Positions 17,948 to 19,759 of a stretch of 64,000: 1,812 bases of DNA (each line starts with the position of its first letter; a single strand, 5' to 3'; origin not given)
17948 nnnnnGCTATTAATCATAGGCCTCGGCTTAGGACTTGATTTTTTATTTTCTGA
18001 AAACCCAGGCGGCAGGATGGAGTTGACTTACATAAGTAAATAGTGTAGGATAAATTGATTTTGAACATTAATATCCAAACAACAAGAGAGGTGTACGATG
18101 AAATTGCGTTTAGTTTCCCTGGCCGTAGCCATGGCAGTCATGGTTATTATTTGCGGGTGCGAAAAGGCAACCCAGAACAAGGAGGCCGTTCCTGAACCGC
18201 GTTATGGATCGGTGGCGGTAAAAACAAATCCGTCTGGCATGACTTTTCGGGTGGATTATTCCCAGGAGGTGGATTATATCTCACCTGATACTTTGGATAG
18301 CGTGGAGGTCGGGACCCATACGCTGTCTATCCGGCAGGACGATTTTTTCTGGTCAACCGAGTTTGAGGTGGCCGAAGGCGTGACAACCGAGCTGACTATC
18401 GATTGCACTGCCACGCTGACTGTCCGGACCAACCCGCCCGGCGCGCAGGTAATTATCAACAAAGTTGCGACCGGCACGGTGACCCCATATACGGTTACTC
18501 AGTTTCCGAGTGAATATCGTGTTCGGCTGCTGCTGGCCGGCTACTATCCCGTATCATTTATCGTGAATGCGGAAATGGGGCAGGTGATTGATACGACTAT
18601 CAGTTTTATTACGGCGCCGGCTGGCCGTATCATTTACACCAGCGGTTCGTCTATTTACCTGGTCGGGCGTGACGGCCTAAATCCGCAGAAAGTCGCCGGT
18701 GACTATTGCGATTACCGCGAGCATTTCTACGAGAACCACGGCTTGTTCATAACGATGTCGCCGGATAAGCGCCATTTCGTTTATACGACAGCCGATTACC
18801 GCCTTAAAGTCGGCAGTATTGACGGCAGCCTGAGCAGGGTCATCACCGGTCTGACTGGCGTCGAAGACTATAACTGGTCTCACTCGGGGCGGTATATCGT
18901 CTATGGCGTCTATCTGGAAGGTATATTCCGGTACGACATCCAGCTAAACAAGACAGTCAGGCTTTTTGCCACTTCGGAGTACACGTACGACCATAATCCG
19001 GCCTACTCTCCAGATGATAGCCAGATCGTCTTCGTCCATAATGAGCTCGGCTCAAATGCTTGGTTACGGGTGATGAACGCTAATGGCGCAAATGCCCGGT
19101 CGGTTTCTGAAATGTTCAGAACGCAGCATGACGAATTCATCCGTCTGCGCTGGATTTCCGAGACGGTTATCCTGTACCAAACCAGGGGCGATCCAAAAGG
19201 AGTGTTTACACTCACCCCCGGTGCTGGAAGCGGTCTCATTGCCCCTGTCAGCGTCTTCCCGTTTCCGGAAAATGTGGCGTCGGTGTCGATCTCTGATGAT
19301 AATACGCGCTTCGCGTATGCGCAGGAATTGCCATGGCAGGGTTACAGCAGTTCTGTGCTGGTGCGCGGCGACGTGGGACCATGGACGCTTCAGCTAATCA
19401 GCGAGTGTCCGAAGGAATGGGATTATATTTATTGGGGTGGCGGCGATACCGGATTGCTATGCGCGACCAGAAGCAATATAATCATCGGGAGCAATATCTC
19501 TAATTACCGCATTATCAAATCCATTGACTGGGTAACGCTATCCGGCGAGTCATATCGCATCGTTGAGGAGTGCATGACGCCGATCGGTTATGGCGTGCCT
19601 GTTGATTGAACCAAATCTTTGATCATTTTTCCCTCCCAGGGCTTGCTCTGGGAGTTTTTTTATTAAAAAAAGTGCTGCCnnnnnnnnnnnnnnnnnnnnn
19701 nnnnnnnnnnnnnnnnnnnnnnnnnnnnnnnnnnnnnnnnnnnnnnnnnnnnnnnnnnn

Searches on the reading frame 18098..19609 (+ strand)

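Call 45: search_protein_families(library=pfam, proteins=[window:18098-19609:+], max_evalue=0.001)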
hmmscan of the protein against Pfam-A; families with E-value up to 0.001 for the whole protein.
window:18098-19609:+ (503 aa): 2 families
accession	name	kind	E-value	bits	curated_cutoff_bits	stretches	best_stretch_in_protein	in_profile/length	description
PF08308.17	PEGA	-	5.6e-14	52.2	20.8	1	105-168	2-65/71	PEGA domain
PF07676.18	PD40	-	0.00013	22.2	20.9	0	288-313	3-26/38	WD40-like Beta Propeller Repeat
